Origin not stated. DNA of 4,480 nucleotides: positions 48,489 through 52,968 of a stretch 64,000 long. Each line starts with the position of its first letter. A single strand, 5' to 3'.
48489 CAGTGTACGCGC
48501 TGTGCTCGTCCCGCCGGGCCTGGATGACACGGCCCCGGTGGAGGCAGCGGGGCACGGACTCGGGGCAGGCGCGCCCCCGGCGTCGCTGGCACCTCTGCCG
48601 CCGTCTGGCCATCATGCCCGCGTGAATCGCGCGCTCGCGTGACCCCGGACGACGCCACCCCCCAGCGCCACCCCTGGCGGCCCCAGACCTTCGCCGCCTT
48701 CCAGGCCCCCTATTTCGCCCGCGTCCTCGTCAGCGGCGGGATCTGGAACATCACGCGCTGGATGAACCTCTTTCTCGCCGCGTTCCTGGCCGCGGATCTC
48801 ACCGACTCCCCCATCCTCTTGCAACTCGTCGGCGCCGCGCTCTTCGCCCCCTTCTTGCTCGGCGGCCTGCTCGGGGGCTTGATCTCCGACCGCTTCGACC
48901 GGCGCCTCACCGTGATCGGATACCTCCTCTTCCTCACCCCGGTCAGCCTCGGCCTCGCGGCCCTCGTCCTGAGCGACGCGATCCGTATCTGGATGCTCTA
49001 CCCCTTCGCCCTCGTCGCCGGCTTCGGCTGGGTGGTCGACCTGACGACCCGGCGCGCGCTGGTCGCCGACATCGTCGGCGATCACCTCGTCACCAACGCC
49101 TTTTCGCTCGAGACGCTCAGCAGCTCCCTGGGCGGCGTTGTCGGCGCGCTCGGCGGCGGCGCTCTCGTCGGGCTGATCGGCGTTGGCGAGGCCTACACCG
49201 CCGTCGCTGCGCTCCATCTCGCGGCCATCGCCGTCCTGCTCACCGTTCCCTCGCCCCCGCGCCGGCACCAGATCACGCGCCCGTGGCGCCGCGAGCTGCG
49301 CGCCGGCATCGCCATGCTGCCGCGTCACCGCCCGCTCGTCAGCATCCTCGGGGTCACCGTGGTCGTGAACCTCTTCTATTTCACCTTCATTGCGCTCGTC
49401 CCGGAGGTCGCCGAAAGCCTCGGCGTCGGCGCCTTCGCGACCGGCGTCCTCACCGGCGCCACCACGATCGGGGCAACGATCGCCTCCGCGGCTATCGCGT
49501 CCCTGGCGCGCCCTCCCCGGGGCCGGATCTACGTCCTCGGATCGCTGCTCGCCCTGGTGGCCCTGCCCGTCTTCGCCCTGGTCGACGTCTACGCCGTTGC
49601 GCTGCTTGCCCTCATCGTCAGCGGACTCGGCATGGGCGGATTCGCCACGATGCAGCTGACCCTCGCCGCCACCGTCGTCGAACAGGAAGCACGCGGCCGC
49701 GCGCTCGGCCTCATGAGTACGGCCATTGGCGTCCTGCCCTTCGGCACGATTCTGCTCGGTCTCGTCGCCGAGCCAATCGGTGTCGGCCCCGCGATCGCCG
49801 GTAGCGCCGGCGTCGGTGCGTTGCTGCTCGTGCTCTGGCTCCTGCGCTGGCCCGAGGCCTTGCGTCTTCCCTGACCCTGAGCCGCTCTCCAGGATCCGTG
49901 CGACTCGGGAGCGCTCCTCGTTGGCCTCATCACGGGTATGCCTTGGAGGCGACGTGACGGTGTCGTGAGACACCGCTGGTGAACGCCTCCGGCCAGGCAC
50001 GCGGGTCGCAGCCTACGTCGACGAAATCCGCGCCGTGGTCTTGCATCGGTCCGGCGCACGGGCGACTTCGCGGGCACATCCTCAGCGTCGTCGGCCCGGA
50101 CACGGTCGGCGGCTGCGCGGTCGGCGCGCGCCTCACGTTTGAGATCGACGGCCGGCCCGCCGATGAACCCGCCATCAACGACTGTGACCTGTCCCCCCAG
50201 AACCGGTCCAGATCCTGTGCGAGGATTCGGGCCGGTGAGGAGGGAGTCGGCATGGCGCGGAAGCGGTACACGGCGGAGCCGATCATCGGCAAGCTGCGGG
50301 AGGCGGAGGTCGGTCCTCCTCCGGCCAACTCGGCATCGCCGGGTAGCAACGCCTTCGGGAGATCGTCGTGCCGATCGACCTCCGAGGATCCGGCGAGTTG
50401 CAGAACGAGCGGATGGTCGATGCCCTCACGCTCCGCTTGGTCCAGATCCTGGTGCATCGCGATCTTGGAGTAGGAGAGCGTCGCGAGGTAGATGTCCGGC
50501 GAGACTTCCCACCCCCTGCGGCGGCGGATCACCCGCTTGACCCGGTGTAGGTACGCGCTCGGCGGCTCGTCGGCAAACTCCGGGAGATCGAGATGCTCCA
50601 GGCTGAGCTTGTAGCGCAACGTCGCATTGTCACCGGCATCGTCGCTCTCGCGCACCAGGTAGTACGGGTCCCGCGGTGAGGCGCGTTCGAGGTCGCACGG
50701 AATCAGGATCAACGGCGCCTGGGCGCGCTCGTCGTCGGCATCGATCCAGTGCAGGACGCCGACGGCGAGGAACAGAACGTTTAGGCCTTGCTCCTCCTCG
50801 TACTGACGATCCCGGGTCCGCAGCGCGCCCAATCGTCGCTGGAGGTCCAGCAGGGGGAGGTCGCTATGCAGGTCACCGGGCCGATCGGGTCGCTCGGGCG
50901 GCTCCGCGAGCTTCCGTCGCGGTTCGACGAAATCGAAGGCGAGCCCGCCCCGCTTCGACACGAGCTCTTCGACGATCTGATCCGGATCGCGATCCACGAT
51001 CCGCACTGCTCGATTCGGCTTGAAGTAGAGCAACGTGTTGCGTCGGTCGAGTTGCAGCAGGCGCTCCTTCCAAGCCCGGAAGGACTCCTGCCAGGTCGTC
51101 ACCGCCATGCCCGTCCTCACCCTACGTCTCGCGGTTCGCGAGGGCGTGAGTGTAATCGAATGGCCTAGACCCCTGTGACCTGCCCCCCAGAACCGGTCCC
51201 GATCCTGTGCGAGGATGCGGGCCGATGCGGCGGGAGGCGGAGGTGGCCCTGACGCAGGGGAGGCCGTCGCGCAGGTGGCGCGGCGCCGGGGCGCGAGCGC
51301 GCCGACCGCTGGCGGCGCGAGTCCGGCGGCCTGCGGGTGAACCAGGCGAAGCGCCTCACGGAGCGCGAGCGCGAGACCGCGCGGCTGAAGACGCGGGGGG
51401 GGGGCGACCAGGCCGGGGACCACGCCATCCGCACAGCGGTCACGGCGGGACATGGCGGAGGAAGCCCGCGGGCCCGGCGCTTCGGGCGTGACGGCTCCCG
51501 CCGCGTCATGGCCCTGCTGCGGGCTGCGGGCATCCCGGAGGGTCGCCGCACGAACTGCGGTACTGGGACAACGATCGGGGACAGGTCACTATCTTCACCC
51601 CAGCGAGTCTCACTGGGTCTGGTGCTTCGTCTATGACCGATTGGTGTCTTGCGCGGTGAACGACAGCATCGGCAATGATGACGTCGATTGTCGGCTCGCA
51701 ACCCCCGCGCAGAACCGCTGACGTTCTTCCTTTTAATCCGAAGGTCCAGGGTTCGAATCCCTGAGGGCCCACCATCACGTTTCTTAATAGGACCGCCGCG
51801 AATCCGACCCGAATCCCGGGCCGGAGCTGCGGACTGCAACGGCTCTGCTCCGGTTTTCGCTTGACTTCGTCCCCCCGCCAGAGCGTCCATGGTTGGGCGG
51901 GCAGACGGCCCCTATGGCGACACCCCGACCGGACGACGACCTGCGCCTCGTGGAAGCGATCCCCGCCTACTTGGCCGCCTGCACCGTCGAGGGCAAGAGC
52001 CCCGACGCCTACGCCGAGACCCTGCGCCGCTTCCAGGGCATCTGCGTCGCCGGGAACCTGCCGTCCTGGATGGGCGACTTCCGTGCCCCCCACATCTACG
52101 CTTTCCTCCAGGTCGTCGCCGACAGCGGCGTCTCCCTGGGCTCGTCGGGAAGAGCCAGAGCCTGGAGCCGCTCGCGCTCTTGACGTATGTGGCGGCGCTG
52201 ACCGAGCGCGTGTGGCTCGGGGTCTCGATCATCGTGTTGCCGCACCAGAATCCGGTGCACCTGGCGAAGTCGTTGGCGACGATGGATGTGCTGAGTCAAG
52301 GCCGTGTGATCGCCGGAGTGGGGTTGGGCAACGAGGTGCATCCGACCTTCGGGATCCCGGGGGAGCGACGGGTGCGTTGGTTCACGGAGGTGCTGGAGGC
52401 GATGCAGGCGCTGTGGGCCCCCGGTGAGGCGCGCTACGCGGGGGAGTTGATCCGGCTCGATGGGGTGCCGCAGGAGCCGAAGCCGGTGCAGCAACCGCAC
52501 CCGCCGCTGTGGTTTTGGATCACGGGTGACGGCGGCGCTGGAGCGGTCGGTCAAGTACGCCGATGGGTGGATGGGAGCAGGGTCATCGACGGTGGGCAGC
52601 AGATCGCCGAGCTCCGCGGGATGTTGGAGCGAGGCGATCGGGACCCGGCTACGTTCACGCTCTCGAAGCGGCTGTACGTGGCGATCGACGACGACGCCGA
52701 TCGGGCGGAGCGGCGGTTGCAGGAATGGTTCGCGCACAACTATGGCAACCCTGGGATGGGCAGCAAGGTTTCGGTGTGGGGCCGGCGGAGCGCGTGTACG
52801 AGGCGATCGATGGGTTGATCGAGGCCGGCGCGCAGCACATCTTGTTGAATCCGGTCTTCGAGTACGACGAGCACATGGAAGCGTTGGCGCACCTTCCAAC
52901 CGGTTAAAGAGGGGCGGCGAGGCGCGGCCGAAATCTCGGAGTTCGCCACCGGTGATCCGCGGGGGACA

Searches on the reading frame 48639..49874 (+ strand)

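Call 54: search_protein_families(library=pfam, proteins=[window:48639-49874:+], max_evalue=0.001)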
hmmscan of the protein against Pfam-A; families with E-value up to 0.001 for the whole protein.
window:48639-49874:+ (411 aa): 3 families
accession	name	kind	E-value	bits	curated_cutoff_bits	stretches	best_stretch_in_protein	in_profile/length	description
PF07690.21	MFS_1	-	1.1e-36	127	33.4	2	38-364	10-340/347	Major Facilitator Superfamily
PF05977.19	MFS_3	-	1.3e-25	90.3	27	1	17-397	3-385/524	Transmembrane secretion effector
PF13347.12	MFS_2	-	2.4e-06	26.8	27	1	155-351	136-347/427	MFS/sugar transport protein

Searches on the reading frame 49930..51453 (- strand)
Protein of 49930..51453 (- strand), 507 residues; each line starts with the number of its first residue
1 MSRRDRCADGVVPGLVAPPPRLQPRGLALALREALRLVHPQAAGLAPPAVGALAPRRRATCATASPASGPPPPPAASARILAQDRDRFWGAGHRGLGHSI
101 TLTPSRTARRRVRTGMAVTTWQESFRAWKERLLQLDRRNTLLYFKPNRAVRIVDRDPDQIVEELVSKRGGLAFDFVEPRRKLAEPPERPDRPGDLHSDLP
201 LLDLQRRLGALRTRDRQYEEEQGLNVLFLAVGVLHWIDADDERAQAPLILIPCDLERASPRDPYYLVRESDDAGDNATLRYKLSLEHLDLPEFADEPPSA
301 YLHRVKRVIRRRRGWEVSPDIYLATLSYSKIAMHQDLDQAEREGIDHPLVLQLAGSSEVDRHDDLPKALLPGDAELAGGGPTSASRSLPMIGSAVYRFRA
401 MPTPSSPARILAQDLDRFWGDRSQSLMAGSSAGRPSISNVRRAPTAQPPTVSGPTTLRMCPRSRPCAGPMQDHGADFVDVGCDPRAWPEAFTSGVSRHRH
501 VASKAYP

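Call 54: search_protein_families(library=pfam, proteins=[window:49930-51453:-], max_evalue=0.001)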
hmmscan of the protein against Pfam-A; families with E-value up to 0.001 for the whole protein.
window:49930-51453:- (507 aa): 1 family
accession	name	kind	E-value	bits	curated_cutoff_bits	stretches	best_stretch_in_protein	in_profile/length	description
PF13195.11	DUF4011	-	8.1e-29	101.1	22.2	1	131-283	1-158/158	Protein of unknown function (DUF4011)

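Call 60: search_protein_families(library=padloc, proteins=[window:49930-51453:-], max_evalue=0.001)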
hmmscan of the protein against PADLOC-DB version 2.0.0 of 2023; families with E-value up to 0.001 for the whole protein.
window:49930-51453:- (507 aa): 2 families
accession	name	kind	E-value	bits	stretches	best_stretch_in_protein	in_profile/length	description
PDLC05009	PDC-S37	-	4.1e-47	158.7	1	120-363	5-271/1550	-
PDLC02194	Hhe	-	1.7e-14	50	1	204-341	222-369/1911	-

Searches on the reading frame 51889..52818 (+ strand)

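Call 54: search_protein_families(library=pfam, proteins=[window:51889-52818:+], max_evalue=0.001)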
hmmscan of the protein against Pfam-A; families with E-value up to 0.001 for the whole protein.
window:51889-52818:+ (309 aa): 1 family
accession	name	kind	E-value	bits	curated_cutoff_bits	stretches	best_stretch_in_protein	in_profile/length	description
PF00296.26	Bac_luciferase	-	9.6e-33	114.3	27.9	1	91-282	47-246/314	Luciferase-like monooxygenase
